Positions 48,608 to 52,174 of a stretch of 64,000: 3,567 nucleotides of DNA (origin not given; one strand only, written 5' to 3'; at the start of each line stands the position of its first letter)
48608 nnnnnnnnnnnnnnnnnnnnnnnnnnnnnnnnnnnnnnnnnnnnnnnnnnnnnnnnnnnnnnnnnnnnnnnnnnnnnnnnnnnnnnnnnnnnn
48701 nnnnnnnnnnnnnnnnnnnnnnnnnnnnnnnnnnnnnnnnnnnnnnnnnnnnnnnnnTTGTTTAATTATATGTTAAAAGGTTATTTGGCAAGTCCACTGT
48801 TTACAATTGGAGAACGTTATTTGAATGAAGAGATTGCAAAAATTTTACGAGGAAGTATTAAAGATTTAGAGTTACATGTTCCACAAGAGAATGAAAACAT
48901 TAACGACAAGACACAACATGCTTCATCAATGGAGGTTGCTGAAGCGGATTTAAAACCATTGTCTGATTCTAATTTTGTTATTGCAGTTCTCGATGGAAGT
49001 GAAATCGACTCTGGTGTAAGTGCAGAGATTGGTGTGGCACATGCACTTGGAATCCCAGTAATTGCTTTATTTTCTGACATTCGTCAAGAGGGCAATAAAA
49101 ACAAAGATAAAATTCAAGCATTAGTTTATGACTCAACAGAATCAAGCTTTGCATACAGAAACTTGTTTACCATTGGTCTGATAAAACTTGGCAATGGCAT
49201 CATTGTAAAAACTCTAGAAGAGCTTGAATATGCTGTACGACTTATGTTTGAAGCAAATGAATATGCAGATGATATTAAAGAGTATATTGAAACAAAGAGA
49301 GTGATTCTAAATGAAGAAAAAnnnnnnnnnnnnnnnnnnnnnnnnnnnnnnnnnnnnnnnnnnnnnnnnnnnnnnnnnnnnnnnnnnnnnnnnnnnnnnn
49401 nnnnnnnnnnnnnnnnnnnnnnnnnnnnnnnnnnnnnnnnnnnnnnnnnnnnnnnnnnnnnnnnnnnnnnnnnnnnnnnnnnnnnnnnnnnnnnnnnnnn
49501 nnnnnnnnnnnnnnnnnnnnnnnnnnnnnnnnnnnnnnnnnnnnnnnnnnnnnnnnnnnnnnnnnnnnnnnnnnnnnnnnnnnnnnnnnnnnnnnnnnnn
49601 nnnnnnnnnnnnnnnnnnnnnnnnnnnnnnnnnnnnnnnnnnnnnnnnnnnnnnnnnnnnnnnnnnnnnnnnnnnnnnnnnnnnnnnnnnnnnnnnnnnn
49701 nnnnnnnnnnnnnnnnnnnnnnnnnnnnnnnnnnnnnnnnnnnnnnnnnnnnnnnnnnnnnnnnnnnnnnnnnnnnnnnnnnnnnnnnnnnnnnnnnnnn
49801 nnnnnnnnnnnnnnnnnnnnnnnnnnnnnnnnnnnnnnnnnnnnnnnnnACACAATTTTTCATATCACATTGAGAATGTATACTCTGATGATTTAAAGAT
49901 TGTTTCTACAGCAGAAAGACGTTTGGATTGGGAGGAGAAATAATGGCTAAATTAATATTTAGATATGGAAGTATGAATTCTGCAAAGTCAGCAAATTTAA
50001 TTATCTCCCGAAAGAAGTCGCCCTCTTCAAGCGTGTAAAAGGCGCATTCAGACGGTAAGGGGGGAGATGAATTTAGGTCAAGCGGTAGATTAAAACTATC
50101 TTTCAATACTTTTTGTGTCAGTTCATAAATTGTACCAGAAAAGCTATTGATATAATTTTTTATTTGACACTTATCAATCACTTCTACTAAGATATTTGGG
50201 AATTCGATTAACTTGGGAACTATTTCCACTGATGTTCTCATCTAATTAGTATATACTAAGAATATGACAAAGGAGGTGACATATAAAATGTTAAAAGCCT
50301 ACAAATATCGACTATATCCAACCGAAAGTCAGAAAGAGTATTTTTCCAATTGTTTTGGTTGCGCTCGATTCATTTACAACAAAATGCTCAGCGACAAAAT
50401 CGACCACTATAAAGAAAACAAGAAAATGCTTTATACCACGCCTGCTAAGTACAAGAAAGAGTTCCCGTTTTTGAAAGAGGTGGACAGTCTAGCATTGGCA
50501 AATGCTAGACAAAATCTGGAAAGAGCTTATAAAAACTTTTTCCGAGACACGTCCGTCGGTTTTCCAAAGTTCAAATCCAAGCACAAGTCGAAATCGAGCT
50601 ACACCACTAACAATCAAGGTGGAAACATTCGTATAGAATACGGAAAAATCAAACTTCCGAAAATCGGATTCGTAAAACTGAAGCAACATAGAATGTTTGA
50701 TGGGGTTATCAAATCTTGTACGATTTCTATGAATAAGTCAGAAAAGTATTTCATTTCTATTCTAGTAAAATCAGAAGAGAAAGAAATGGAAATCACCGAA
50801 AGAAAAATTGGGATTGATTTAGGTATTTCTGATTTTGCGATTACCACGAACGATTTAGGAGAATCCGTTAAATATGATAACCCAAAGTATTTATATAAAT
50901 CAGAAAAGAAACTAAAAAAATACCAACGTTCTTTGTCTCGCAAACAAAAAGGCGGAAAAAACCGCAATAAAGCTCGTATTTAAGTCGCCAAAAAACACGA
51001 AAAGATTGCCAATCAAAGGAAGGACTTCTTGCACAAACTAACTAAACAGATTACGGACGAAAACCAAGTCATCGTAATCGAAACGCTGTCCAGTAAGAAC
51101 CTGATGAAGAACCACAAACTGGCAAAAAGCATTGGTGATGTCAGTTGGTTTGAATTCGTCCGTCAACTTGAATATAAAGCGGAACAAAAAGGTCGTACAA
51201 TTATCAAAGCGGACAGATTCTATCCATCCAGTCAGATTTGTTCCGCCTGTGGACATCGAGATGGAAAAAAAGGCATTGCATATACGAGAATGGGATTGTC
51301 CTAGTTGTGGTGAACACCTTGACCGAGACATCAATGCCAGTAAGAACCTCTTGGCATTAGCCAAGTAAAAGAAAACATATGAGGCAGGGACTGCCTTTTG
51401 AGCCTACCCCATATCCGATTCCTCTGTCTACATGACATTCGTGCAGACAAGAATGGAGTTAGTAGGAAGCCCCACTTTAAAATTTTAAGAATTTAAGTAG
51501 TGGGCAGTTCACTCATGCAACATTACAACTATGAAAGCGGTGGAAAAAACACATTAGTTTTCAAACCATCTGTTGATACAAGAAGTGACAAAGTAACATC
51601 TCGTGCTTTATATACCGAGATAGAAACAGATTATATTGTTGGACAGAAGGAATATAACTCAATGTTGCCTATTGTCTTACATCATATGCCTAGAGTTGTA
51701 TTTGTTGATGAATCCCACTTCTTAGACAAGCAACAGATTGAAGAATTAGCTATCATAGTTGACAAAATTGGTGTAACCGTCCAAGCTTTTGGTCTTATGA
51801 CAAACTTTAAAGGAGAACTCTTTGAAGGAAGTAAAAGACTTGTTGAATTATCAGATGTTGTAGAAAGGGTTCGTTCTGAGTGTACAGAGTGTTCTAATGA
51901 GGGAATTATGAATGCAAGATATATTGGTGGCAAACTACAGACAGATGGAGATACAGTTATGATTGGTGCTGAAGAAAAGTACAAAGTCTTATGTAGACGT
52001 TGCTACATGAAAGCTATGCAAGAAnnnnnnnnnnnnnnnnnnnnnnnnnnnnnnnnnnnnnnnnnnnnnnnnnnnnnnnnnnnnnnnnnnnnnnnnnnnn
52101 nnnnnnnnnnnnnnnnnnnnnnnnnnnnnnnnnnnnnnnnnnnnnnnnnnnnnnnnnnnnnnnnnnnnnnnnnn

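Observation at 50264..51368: TnpB is inactivated by only two point lesions (TAA for a conserved Lys codon, and an A7 slippage run)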

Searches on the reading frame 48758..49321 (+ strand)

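Call 60: search_protein_families(library=pfam, proteins=[window:48758-49321:+], max_evalue=0.001)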
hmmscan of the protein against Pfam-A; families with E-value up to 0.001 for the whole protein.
window:48758-49321:+ (188 aa): 2 families
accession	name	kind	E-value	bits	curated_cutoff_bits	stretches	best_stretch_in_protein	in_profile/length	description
PF05014.21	Nuc_deoxyrib_tr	-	6.7e-19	68.6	28.8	1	9-112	2-104/117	Nucleoside 2-deoxyribosyltransferase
PF15891.11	Nuc_deoxyri_tr2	-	6.2e-05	23.7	30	1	9-106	5-103/105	Nucleoside 2-deoxyribosyltransferase like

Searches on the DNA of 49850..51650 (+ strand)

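Call 4: search_dna_similar(query=window:49900-51600:+, collection=phages, mode=near, max_rows=30)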
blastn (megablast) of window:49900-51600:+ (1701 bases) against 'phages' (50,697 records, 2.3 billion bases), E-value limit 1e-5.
No match.

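Call 5: search_rna_families(source=window, start=49850, end=51650, threshold=evalue, max_evalue=10, show_alignments=4)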
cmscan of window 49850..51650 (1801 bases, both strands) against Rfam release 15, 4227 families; matches with E-value up to 10: 5.
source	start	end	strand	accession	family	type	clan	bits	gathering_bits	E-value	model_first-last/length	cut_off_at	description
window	50764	50793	-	RF01358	CRISPR-DR39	Gene; CRISPR;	-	21.3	39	4.8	1-31/31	no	CRISPR RNA direct repeat element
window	50496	50538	-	RF00066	U7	Gene; snRNA;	-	16.7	34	1.4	1-62/62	no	U7 small nuclear RNA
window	50783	50834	-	RF02923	HTH-XRE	Cis-reg;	-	16.1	49.8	9.3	1-78/78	no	HTH-XRE RNA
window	50457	50493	+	RF01768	flavi_FSE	Cis-reg; frameshift_element;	-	14.7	43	3.1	1-62/62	no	ribosomal frameshift site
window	50669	50844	-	RF02706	TeloSII_ncR30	Gene; sRNA;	-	13.1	86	4.6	1-226/226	no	TeloSII non coding RNA 30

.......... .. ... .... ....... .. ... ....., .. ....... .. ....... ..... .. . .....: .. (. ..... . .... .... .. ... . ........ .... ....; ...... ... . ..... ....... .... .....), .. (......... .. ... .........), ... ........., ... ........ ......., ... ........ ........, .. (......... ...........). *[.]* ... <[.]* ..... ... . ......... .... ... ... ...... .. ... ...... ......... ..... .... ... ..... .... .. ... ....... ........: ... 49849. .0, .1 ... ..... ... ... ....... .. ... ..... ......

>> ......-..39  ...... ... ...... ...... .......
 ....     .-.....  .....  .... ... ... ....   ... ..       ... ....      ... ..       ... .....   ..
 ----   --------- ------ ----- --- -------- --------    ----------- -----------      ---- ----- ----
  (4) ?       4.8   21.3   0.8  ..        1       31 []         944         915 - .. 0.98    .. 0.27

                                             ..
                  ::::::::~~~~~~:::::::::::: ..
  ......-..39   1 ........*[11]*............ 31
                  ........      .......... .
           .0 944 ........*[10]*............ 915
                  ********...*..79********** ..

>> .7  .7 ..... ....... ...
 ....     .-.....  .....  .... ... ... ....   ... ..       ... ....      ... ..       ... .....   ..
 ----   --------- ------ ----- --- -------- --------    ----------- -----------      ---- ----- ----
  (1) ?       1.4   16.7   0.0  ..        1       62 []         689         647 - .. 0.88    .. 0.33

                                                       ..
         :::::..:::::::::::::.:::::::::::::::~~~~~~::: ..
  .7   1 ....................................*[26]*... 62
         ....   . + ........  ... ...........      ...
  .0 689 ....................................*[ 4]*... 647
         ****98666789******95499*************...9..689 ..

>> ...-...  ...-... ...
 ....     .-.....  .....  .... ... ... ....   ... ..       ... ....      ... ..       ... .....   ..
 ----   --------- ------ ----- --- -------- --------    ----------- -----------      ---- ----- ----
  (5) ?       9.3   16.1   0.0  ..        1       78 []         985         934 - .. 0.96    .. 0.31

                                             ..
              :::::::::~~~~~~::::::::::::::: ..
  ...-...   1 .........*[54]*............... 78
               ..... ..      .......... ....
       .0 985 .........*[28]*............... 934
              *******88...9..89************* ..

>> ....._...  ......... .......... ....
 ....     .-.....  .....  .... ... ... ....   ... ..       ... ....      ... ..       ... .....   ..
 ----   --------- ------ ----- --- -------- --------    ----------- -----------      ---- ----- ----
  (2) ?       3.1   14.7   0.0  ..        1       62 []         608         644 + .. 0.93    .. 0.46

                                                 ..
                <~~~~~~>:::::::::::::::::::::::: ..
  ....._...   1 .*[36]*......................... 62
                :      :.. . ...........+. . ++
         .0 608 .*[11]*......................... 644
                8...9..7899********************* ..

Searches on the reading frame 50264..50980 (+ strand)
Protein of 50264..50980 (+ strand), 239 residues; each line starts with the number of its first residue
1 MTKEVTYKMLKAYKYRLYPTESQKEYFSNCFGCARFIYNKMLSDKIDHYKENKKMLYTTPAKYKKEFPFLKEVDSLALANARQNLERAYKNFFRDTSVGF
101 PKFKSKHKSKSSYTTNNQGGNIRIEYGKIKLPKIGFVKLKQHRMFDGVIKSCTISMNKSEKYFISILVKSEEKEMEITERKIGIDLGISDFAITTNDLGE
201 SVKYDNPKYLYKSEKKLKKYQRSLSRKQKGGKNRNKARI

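Call 7: search_protein_families(library=pfam, proteins=[window:50264-50980:+], max_evalue=0.01)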
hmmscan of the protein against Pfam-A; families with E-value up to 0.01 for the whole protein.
window:50264-50980:+ (239 aa): 2 families
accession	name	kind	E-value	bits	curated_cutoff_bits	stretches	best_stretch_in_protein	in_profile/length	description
PF12323.14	HTH_OrfB_IS605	-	1.1e-21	76.5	21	1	9-54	1-47/47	Helix-turn-helix domain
PF01385.25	OrfB_IS605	-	9.7e-13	48.8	30.5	1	166-238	2-74/120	Probable transposase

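Call 33: find_encoding_contigs(protein=window:50288-50980:+, flank=6000, max_places=10)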
Protein window:50288-50980:+ (231 aa): no gene with exactly this product is on record in the collection.

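Call 34: find_encoding_contigs(protein=window:50264-50980:+, flank=6000, max_places=10)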
Protein window:50264-50980:+ (239 aa): no gene with exactly this product is on record in the collection.

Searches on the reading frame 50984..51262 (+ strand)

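Call 7: search_protein_families(library=pfam, proteins=[window:50984-51262:+], max_evalue=0.01)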
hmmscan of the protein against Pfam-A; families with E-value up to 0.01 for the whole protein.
window:50984-51262:+ (93 aa): 2 families
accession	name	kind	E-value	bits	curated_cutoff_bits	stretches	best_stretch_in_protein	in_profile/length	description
PF07282.18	Cas12f1-like_TNB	-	7.8e-13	48.8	26.3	1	55-92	1-37/60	Cas12f1-like, TNB domain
PF01385.25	OrfB_IS605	-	1.7e-09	38.3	30.5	1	1-43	77-119/120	Probable transposase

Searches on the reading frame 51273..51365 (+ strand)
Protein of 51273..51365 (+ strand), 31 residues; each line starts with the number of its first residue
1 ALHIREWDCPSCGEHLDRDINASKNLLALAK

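Call 7: search_protein_families(library=pfam, proteins=[window:51273-51365:+], max_evalue=0.01)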
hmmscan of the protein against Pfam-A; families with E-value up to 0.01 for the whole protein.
window:51273-51365:+ (31 aa): 2 families
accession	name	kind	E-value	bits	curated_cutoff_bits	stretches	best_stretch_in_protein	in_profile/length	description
PF07282.18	Cas12f1-like_TNB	-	4.2e-08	33.7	26.3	1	5-26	39-60/60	Cas12f1-like, TNB domain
PF24460.1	DUF7575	-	0.0011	18.7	28.5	1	7-20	4-17/28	Domain of unknown function (DUF7575)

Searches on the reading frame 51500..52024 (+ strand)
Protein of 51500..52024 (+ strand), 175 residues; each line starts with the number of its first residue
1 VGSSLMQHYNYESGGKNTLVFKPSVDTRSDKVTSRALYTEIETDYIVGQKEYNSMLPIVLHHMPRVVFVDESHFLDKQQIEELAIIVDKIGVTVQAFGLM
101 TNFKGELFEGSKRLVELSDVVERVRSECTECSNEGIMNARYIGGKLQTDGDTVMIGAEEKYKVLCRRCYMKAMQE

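Call 7: search_protein_families(library=pfam, proteins=[window:51500-52024:+], max_evalue=0.01)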
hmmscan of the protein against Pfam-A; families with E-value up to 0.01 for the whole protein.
window:51500-52024:+ (175 aa): 3 families
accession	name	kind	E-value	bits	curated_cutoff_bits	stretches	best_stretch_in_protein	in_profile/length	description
PF00265.24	TK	-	1.5e-27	97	20.6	1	6-169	19-176/176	Thymidine kinase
PF24734.1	DUF7685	-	0.0028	17.9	27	0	150-173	12-36/43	Domain of unknown function (DUF7685)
PF13401.12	AAA_22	-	0.0064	17.2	27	1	24-94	38-118/130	AAA domain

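Call 52: find_encoding_contigs(protein=window:51515-52024:+, flank=2500, max_places=10)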
Protein window:51515-52024:+ (170 aa): 9 contigs read that carry it; 7 places shown.
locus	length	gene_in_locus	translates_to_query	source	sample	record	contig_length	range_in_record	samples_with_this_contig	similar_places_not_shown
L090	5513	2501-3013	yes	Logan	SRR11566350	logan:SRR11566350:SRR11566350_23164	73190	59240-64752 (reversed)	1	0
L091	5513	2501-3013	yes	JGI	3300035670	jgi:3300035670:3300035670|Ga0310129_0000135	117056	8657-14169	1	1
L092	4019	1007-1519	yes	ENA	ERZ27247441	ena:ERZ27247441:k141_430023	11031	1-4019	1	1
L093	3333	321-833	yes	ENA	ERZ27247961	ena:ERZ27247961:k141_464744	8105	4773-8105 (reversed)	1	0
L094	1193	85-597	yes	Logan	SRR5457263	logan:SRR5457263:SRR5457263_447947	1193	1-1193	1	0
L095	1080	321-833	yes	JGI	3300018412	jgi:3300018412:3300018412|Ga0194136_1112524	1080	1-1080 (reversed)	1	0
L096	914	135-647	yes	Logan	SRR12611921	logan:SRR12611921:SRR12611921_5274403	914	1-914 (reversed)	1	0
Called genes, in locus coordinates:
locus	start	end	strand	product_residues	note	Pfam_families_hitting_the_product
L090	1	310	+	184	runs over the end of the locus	PF05014:Nuc_deoxyrib_tr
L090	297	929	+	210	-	-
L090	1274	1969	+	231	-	PF12323:HTH_OrfB_IS605, PF01385:OrfB_IS605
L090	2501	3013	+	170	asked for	PF00265:TK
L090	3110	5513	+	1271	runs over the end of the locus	PF02811:PHP, PF07733:DNA_pol3_alpha, PF17657:DNA_pol3_finger, PF14890:Intein_splicing, PF14579:HHH_6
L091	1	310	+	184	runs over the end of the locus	PF05014:Nuc_deoxyrib_tr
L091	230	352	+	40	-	-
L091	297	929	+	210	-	-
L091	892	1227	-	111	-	-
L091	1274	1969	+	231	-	PF12323:HTH_OrfB_IS605, PF01385:OrfB_IS605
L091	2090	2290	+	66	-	PF07282:Cas12f1-like_TNB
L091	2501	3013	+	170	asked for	PF00265:TK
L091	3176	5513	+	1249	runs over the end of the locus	PF02811:PHP, PF07733:DNA_pol3_alpha, PF17657:DNA_pol3_finger, PF14890:Intein_splicing, PF14579:HHH_6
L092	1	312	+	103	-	?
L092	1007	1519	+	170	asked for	PF00265:TK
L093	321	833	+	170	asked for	PF00265:TK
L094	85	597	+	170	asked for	PF00265:TK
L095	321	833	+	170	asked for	PF00265:TK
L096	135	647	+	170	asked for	PF00265:TK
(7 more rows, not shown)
